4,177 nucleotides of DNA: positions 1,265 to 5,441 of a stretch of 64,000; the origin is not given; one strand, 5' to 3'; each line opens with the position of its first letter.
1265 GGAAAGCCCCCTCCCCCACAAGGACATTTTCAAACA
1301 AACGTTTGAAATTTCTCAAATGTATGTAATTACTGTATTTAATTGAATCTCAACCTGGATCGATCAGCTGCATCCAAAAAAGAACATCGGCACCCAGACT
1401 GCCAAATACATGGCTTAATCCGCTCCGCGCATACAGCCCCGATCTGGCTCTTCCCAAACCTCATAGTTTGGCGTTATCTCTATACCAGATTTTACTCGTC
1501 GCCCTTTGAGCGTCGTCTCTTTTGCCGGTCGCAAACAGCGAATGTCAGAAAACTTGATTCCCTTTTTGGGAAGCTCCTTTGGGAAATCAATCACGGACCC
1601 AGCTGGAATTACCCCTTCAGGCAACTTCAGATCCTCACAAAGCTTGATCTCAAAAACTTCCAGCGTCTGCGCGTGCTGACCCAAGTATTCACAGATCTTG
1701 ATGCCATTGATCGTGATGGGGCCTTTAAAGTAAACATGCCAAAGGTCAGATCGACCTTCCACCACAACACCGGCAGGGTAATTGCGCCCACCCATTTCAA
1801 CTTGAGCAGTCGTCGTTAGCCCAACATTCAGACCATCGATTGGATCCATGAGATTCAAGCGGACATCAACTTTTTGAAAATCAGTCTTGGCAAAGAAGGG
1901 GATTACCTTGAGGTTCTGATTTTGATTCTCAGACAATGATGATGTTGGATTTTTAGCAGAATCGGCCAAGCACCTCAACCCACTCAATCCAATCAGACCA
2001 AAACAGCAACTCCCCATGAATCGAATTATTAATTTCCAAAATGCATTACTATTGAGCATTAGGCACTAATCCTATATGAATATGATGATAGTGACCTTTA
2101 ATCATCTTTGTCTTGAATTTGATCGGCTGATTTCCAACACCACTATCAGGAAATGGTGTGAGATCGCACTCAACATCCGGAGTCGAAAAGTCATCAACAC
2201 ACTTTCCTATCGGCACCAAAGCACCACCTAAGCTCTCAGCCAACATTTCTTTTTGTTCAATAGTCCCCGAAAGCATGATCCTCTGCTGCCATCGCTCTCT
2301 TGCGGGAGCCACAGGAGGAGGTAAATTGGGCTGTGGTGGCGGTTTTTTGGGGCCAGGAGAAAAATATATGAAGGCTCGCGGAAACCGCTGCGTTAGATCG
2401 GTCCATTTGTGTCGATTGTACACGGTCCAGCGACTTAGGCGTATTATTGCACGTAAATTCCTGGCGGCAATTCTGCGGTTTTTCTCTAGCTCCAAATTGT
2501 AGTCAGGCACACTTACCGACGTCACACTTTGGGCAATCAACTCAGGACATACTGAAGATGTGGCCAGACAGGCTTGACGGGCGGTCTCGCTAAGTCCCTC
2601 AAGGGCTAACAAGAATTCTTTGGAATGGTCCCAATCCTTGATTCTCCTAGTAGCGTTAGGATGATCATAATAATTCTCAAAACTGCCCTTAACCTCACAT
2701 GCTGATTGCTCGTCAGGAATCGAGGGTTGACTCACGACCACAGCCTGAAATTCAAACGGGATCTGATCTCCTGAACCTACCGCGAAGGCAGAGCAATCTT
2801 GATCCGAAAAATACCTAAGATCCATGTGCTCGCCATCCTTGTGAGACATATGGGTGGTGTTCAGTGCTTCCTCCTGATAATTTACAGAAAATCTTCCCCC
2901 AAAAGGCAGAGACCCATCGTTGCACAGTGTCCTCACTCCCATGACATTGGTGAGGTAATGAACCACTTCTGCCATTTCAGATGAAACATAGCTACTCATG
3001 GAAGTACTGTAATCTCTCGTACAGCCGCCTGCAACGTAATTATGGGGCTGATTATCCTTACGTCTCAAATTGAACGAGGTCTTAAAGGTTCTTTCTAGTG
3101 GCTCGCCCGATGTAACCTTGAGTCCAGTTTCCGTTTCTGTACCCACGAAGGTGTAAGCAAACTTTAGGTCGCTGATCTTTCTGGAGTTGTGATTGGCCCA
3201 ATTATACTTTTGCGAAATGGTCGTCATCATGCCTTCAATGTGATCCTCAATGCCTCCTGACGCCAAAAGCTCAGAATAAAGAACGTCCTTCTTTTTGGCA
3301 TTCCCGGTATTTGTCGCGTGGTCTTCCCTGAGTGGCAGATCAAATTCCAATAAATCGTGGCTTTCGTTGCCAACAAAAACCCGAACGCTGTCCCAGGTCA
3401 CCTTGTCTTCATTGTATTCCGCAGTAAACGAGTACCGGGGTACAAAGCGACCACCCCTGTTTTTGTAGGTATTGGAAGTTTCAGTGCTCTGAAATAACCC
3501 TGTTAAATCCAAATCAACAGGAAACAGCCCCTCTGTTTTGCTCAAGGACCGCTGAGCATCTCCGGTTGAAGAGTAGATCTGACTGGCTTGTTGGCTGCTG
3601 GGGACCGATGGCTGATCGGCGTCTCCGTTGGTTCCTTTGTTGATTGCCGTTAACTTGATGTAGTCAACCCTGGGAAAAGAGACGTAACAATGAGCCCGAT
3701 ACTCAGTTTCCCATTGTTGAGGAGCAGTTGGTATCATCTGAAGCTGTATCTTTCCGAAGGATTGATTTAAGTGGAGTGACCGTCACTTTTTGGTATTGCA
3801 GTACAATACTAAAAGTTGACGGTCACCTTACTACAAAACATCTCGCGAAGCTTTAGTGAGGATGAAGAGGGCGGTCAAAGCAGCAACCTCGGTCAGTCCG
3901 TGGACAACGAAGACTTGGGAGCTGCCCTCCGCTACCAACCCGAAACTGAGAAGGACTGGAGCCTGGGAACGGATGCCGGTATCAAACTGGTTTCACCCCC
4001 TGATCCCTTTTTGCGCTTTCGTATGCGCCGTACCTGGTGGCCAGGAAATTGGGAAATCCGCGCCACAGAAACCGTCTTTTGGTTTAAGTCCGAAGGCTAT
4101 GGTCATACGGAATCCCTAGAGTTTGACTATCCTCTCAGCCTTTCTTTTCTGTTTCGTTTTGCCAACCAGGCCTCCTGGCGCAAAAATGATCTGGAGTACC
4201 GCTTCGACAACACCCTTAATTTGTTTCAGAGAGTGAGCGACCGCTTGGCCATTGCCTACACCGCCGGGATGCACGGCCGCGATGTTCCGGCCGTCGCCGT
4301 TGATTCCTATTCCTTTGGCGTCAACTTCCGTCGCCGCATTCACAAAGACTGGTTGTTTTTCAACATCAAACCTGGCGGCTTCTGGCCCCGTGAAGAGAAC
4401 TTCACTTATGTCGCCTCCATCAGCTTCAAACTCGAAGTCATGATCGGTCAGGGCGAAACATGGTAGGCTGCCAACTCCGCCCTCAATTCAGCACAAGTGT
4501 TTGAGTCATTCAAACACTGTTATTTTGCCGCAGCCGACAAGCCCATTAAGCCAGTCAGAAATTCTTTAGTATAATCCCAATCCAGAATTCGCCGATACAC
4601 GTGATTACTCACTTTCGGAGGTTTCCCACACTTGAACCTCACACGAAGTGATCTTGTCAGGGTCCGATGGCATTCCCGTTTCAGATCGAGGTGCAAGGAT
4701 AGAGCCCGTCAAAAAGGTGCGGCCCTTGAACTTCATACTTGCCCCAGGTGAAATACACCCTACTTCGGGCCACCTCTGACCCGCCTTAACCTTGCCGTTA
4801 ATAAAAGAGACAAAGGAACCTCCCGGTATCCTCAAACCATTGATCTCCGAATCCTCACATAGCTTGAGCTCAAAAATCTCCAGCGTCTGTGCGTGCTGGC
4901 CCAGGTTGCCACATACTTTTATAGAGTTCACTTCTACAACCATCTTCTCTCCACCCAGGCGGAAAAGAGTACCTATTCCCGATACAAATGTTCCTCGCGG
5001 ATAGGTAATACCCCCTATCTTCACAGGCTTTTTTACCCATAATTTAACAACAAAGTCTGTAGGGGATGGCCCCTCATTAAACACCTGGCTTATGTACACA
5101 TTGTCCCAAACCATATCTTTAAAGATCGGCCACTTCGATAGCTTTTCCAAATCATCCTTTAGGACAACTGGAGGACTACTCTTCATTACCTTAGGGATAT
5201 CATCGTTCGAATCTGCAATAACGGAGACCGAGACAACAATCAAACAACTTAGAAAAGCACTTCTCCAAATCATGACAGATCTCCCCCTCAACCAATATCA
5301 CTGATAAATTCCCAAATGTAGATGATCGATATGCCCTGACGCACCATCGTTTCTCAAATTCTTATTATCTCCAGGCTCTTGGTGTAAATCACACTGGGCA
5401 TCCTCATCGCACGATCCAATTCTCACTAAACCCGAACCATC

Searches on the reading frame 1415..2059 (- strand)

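Call 17: search_protein_families(library=pfam, proteins=[window:1415-2059:-], max_evalue=0.001)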
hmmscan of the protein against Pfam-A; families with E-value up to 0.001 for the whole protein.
window:1415-2059:- (214 aa): 0 families

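Call 77: search_protein_families(library=pfam, proteins=[window:1415-2059:-], max_evalue=5)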
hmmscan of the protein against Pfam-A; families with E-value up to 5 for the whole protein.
window:1415-2059:- (214 aa): 1 family
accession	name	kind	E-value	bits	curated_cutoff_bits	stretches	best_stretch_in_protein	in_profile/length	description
PF14652.11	DUF4457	-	0.21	11.3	26.7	1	23-151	206-320/323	Domain of unknown function (DUF4457)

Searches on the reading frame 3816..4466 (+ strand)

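Call 17: search_protein_families(library=pfam, proteins=[window:3816-4466:+], max_evalue=0.001)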
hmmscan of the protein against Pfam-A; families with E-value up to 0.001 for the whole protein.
window:3816-4466:+ (216 aa): 0 families

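Call 77: search_protein_families(library=pfam, proteins=[window:3816-4466:+], max_evalue=5)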
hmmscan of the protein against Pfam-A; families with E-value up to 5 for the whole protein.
window:3816-4466:+ (216 aa): 1 family
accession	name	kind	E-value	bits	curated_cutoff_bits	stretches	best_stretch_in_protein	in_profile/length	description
PF11737.13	DUF3300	-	0.18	11.7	25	1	77-138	152-213/227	Protein of unknown function (DUF3300)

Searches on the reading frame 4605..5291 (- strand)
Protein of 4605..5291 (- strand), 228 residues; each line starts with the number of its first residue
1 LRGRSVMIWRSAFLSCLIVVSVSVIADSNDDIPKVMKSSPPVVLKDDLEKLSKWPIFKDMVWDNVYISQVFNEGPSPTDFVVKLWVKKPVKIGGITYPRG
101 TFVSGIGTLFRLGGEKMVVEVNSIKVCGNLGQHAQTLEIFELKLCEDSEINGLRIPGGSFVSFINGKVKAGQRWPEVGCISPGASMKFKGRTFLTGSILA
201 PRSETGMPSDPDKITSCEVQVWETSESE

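Call 17: search_protein_families(library=pfam, proteins=[window:4605-5291:-], max_evalue=0.001)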
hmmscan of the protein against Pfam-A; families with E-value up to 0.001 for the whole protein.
window:4605-5291:- (228 aa): 1 family
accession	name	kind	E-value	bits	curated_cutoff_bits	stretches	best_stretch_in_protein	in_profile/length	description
PF12508.14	Transposon_TraM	-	3e-06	28.3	25.1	1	81-128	16-60/145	Conjugative transposon, TraM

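Call 77: search_protein_families(library=pfam, proteins=[window:4605-5291:-], max_evalue=5)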
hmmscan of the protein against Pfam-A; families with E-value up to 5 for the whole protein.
window:4605-5291:- (228 aa): 2 families
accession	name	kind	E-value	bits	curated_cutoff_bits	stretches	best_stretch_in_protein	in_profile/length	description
PF12508.14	Transposon_TraM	-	3e-06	28.3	25.1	1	81-128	16-60/145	Conjugative transposon, TraM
PF09336.16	Vps4_C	-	0.076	13.4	21.3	1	30-54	32-56/61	Vps4 C terminal oligomerisation domain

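Call 100: search_solved_structures(query=A10, max_evalue=5, show_alignments=1)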
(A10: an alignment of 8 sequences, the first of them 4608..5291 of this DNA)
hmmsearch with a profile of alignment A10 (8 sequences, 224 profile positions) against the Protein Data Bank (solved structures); distinct sequences matched with E-value up to 5: 0.

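Call 101: search_protein_families(library=padloc, proteins=[window:4605-5291:-], max_evalue=0.01)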
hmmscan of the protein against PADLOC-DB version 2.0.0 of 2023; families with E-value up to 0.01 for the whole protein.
window:4605-5291:- (228 aa): 0 families
